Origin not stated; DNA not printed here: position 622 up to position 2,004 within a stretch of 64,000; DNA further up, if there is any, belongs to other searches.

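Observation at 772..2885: Two ATP-grasp proteins, one degenerate, co-transcribed with the exporter: candidate precursor-modifying ligases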

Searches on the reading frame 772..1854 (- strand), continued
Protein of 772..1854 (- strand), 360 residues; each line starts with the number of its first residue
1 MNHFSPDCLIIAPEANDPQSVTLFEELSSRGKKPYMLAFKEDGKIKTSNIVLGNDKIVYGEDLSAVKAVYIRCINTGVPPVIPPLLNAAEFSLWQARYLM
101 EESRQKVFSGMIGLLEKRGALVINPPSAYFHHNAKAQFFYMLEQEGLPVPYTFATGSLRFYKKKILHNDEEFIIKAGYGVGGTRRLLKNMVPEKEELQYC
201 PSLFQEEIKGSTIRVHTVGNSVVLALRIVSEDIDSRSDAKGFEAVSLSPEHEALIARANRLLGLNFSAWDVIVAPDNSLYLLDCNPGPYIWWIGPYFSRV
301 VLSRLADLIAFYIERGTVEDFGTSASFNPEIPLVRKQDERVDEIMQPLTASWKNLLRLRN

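Call 29: fold_search(model_id=the predicted structure, library=pdb)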
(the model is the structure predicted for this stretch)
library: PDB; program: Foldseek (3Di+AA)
matches with E <= 10: 1296; with E <= 0.001: 476
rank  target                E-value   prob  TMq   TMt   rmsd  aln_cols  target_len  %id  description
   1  7drm_D                3.2e-23  1.00  0.71  0.82   4.6       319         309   23  Structure of ATP-grasp ligase PsnB complexed with minimal precursor, Mg, and ADP (released 2021-09-08)
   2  7drp_A                8.7e-23  1.00  0.70  0.80   4.8       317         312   24  Structure of ATP-grasp ligase PsnB complexed with phosphomimetic variant of minimal precursor, Mg, and ADP (released 2021-09-08)
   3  7drm_A                1.2e-22  1.00  0.69  0.79   4.9       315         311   23  Structure of ATP-grasp ligase PsnB complexed with minimal precursor, Mg, and ADP (released 2021-09-08)
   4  7drm_B                3.5e-22  1.00  0.69  0.83   4.2       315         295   23  Structure of ATP-grasp ligase PsnB complexed with minimal precursor, Mg, and ADP (released 2021-09-08)
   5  7dro_C                3.5e-22  1.00  0.65  0.77   5.0       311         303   24  Structure of ATP-grasp ligase PsnB complexed with minimal precursor (released 2021-09-08)
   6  7drn_D                4.0e-22  1.00  0.70  0.83   3.5       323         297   22  Structure of ATP-grasp ligase PsnB complexed with precursor peptide PsnA2 and AMPPNP (released 2021-09-08)
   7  7drm_C                5.3e-22  1.00  0.71  0.82   4.7       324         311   24  Structure of ATP-grasp ligase PsnB complexed with minimal precursor, Mg, and ADP (released 2021-09-08)
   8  7drn_B                7.5e-22  1.00  0.70  0.84   3.7       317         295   22  Structure of ATP-grasp ligase PsnB complexed with precursor peptide PsnA2 and AMPPNP (released 2021-09-08)
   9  7drp_B                1.2e-21  1.00  0.70  0.84   4.0       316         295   23  Structure of ATP-grasp ligase PsnB complexed with phosphomimetic variant of minimal precursor, Mg, and ADP (released 2021-09-08)
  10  7dro_A                1.7e-21  1.00  0.70  0.83   4.5       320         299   24  Structure of ATP-grasp ligase PsnB complexed with minimal precursor (released 2021-09-08)
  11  7drp_D                1.8e-21  1.00  0.70  0.83   4.1       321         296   22  Structure of ATP-grasp ligase PsnB complexed with phosphomimetic variant of minimal precursor, Mg, and ADP (released 2021-09-08)
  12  7dro_E                1.9e-21  1.00  0.68  0.82   4.7       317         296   22  Structure of ATP-grasp ligase PsnB complexed with minimal precursor (released 2021-09-08)
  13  7dro_B                3.6e-21  1.00  0.65  0.77   4.6       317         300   23  Structure of ATP-grasp ligase PsnB complexed with minimal precursor (released 2021-09-08)
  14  7dro_D                1.6e-20  1.00  0.69  0.84   3.6       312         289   22  Structure of ATP-grasp ligase PsnB complexed with minimal precursor (released 2021-09-08)
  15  7dro_F                1.2e-18  1.00  0.66  0.82   4.7       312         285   23  Structure of ATP-grasp ligase PsnB complexed with minimal precursor (released 2021-09-08)
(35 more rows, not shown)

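Call 43: search_solved_structures(query=A1, max_evalue=0.001, show_alignments=3)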
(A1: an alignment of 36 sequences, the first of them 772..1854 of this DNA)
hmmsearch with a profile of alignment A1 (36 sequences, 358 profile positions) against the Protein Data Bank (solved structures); distinct sequences matched with E-value up to 0.001: 8.
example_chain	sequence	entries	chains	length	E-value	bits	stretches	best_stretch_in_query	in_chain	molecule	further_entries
7drm_A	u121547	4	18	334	2.4e-38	134.7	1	6-282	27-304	ATP-grasp domain-containing protein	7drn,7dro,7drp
7mgv_A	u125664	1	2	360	5.7e-17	64.5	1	103-293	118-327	CdnC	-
5ig9_A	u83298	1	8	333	1.4e-15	59.9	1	129-291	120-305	ATP grasp ligase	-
5ig8_A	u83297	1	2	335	6.6e-12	47.8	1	141-284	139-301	ATP grasp ligase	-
7m4s_A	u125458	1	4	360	5.2e-10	41.6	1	141-283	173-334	AMdnB protein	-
9bou_A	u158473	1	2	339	2.9e-05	25.9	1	141-283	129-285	MvdD-like pre-ATP grasp domain-containing protein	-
1glv_A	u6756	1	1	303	0.00023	23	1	107-183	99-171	GLUTATHIONE SYNTHASE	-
1gsa_A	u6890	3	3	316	0.00026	22.8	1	107-183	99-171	GLUTATHIONE SYNTHETASE | GLUTATHIONE BIOSYNTHETIC LIGASE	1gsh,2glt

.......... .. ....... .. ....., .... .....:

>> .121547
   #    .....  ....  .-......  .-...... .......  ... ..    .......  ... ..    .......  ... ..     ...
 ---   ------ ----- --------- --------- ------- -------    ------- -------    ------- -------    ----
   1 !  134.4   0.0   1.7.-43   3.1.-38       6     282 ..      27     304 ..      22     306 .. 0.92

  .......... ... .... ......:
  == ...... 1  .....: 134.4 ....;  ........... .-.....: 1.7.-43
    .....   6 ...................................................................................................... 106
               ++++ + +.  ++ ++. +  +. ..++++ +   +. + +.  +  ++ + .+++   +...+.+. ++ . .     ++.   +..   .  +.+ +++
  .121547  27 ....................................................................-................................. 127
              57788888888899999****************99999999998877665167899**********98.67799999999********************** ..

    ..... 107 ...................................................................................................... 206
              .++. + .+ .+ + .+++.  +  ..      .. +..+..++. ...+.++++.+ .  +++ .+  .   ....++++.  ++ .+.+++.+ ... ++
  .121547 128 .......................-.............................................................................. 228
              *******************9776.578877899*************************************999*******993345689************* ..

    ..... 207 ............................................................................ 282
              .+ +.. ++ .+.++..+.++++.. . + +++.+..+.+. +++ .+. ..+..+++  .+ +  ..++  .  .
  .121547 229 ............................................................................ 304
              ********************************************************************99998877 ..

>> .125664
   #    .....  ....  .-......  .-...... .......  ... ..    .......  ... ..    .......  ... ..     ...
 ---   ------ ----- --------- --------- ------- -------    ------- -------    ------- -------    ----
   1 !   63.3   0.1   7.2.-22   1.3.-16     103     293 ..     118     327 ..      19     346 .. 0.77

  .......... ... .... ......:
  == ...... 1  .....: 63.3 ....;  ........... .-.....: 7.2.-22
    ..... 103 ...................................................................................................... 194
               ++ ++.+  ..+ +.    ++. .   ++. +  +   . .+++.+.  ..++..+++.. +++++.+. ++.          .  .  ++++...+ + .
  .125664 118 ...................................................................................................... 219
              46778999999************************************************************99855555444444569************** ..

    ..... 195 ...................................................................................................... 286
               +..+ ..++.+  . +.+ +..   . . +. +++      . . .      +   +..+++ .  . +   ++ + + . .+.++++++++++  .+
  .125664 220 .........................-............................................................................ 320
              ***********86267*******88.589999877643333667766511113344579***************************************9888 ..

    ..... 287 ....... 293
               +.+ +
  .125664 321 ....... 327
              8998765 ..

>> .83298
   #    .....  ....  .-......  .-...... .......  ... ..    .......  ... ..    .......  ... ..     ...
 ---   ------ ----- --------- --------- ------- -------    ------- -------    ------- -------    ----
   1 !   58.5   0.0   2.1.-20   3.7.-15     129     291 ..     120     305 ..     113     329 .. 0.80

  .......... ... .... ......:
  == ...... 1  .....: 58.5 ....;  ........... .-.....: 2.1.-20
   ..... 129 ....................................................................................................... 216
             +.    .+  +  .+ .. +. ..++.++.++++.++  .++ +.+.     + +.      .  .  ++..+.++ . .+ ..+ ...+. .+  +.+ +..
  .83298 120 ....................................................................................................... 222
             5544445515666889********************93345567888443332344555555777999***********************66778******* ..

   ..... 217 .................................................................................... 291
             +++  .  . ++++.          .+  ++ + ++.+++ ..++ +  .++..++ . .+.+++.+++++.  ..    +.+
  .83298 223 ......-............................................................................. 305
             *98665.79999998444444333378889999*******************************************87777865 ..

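Call 52: find_related_loci(query=A1, collection=metagenome_contigs, flank=10000)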
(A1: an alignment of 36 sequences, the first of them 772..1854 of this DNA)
Query A1 (360 aa) in metagenome_contigs; peptide patterns used: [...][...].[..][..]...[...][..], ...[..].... (x = any residue, [..] = any of these).
127 stretches matched a pattern; 52 encode a relative of the query (tblastn E <= 1e-3); 52 distinct loci.
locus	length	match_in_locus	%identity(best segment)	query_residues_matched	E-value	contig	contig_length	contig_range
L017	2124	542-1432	42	14-312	2e-74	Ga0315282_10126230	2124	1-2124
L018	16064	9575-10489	38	14-320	4e-69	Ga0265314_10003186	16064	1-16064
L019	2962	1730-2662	37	16-329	2e-69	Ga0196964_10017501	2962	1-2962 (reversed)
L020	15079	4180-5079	40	8-306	4e-68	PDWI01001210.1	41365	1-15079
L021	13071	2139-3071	39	16-329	3e-67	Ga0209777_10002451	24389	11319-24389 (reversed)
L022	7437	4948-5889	38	16-332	6e-66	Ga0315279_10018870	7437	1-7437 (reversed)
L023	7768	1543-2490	38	16-334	6e-66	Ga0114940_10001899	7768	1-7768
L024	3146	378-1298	40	16-319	3e-65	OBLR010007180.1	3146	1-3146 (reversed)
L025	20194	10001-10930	37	14-324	1e-63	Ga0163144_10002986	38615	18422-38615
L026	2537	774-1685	38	16-318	2e-62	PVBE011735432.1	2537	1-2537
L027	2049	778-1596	41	62-334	1e-62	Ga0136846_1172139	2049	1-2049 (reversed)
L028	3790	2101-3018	37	16-320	2e-61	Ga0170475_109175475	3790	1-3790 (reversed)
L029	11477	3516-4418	38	16-311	5e-61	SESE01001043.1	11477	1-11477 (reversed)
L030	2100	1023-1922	38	17-312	6e-62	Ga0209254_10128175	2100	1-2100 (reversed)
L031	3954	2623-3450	39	62-337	1e-60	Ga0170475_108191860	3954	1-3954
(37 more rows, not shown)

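Call 72: search_protein_families(library=ncbifam, proteins=[L011:5700-6449:-, L008:5470-6216:-, L011:9959-10966:+, L015:9956-10945:+, L015:10968-12011:-, L009:8327-9334:+, L003:11890-13200:+, L011:10967-12757:+], max_evalue=0.01)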
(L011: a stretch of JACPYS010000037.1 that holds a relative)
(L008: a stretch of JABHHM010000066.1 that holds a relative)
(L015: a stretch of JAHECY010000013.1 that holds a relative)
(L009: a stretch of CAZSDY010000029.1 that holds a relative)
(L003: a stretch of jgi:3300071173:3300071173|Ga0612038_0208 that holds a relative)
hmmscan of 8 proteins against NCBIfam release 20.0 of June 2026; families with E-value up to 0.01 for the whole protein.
L011:5700-6449:- (249 aa): 9 families
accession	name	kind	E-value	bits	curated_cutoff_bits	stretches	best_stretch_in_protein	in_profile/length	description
TIGR04500.1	PpiC_rel_mature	subfamily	2.5e-23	82.9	180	1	6-247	89-333/340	TIGR04500 family putative peptide maturation system protein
NF002846.0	PRK03095.1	equivalog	1.7e-07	31.1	361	1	82-207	92-210/287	peptidylprolyl isomerase PrsA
NF003356.0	PRK04405.1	subfamily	9.4e-07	28.2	339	1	107-200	126-217/299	peptidylprolyl isomerase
NF000809.0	PRK00059.1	equivalog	1.2e-06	28.2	303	1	34-180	90-247/336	peptidylprolyl isomerase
NF002827.0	PRK03002.1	equivalog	2e-06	27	343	1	88-207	102-214/285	peptidylprolyl isomerase PrsA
NF002824.0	PRK02998.1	subfamily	5.4e-06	26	360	1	88-205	100-210/283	peptidylprolyl isomerase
NF008054.0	PRK10788.1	equivalog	9.5e-06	24.6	493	1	102-207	240-347/626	peptidylprolyl isomerase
NF011969.0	PRK15441.1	equivalog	0.00042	20.7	127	1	133-204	9-78/93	peptidylprolyl isomerase PpiC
NF002361.0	PRK01326.1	equivalog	0.0065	15.6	428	1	5-198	30-215/336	peptidylprolyl isomerase PrsA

L008:5470-6216:- (248 aa): 6 families
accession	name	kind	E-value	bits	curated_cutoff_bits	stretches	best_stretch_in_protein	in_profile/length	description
TIGR04500.1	PpiC_rel_mature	subfamily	1.9e-10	40.5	180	1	6-241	89-328/340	TIGR04500 family putative peptide maturation system protein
NF000809.0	PRK00059.1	equivalog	2e-09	37.3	303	1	31-176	87-244/336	peptidylprolyl isomerase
NF008054.0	PRK10788.1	equivalog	1.4e-08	33.9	493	1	103-218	242-359/626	peptidylprolyl isomerase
NF011969.0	PRK15441.1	equivalog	7.3e-05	23.1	127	1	129-183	6-58/93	peptidylprolyl isomerase PpiC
NF003356.0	PRK04405.1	subfamily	0.0017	17.5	339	1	109-180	123-196/299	peptidylprolyl isomerase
NF002824.0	PRK02998.1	subfamily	0.0033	16.8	360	1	99-186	113-192/283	peptidylprolyl isomerase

L011:9959-10966:+ (335 aa): 14 families
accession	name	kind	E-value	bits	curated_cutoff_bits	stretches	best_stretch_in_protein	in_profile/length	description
TIGR04187.1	GRASP_SAV_5884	subfamily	4.1e-21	75.5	350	1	59-301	62-305/312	ATP-grasp ribosomal peptide maturase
TIGR04184.1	ATPgraspMvdD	equivalog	1.4e-16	60.6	475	1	122-293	114-304/321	MvdD family ATP-grasp ribosomal peptide maturase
TIGR04185.1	ATPgraspMvdC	equivalog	5.3e-14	52.1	425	1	90-284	86-293/318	MvdC family ATP-grasp ribosomal peptide maturase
NF040720.1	MptN_Meth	equivalog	1.9e-13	50.1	350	1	110-286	80-269/291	tetrahydromethanopterin:alpha-L-glutamate ligase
TIGR00768.1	rimK_fam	subfamily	3.1e-12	46.4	143.4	1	107-286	63-255/276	RimK family alpha-L-glutamate ligase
TIGR02144.1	LysX_arch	equivalog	1.4e-08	34.2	275.6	1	110-285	66-253/281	lysine biosynthesis protein LysX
NF005315.0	PRK06849.1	equivalog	1e-05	24.7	406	1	115-284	100-274/389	hypothetical protein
NF003573.0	PRK05246.1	equivalog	3.8e-05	22.6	272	1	135-188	122-177/316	glutathione synthase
TIGR04356.1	grasp_GAK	hypoth_equivalog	8.8e-05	21.7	300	1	138-279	106-256/287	GAK system ATP-grasp enzyme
TIGR01380.1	glut_syn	equivalog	0.0003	19.9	299.05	1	135-188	121-176/312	glutathione synthase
NF009402.0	PRK12767.1-1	equivalog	0.00046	19.1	218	1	117-191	101-174/329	carbamoyl phosphate synthase-like protein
NF007764.0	PRK10446.1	equivalog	0.0032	16.8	331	1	198-286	174-265/300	30S ribosomal protein S6--L-glutamate ligase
NF005543.0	PRK07206.1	subfamily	0.0048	15.6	302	1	121-232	98-206/416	hypothetical protein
TIGR03103.1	trio_acet_GNAT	equivalog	0.0077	14.8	569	0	138-221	304-394/547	N-acetylglutaminylglutamine synthetase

L015:9956-10945:+ (329 aa): 6 families
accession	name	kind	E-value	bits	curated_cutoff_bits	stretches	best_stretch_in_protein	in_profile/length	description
TIGR04187.1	GRASP_SAV_5884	subfamily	1.3e-19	70.6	350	1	139-293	130-297/312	ATP-grasp ribosomal peptide maturase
TIGR04184.1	ATPgraspMvdD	equivalog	1.3e-14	54.1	475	1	117-292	109-303/321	MvdD family ATP-grasp ribosomal peptide maturase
TIGR04185.1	ATPgraspMvdC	equivalog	5.7e-14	52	425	1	80-284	76-293/318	MvdC family ATP-grasp ribosomal peptide maturase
TIGR00768.1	rimK_fam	subfamily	1.1e-09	38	143.4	1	85-284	42-253/276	RimK family alpha-L-glutamate ligase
NF040720.1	MptN_Meth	equivalog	8e-09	35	350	1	95-286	60-269/291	tetrahydromethanopterin:alpha-L-glutamate ligase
NF005315.0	PRK06849.1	equivalog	7e-07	28.6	406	1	131-284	115-274/389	hypothetical protein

L015:10968-12011:- (347 aa): 1 family
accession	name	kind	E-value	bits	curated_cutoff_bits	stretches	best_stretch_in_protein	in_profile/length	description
TIGR04187.1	GRASP_SAV_5884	subfamily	0.0015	17.8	350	1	131-174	124-167/312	ATP-grasp ribosomal peptide maturase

L009:8327-9334:+ (335 aa): 5 families
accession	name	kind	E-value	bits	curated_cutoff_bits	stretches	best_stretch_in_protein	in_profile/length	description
TIGR04187.1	GRASP_SAV_5884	subfamily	7.7e-05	22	350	1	88-170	90-169/312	ATP-grasp ribosomal peptide maturase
NF038074.1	fam_STM4014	hypoth_equivalog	0.00054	19.4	175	1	88-153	76-148/349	STM4014 family protein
TIGR00768.1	rimK_fam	subfamily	0.00078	18.9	143.4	1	99-182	62-146/276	RimK family alpha-L-glutamate ligase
NF004680.0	PRK06019.1-6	equivalog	0.00099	17.9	327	1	101-160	93-152/405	5-(carboxyamino)imidazole ribonucleotide synthase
NF040720.1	MptN_Meth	equivalog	0.0063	15.6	350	0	98-168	75-145/291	tetrahydromethanopterin:alpha-L-glutamate ligase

L003:11890-13200:+ (436 aa): 2 families
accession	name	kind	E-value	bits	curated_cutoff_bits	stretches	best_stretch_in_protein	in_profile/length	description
TIGR04500.1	PpiC_rel_mature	subfamily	1.4e-22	80.5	180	3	225-286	119-180/340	TIGR04500 family putative peptide maturation system protein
TIGR00115.1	tig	equivalog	0.00014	20.8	180.2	1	304-372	322-389/410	trigger factor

L011:10967-12757:+ (596 aa): 1 family
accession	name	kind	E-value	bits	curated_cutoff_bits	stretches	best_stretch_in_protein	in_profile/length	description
NF004799.0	PRK06148.1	subfamily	0.00078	17.5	1128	1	465-513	491-539/1015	hypothetical protein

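Call 73: search_protein_families(library=pfam, proteins=[L015:10968-12011:-, L011:9959-10966:+], max_evalue=0.01)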
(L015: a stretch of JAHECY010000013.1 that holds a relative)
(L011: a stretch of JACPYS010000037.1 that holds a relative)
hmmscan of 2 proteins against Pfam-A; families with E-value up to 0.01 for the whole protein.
L015:10968-12011:- (347 aa): 0 families

L011:9959-10966:+ (335 aa): 3 families
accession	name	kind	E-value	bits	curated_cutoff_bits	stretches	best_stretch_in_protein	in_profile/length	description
PF02655.19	ATP-grasp_3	-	2.8e-08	34.5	23.2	1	132-217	4-82/160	ATP-grasp domain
PF08443.16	RimK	-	4.6e-06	26.8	21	1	132-283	4-164/188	RimK-like ATP-grasp domain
PF02955.21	GSH-S_ATP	-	0.00075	19.4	23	1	137-189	1-55/175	Prokaryotic glutathione synthetase, ATP-grasp domain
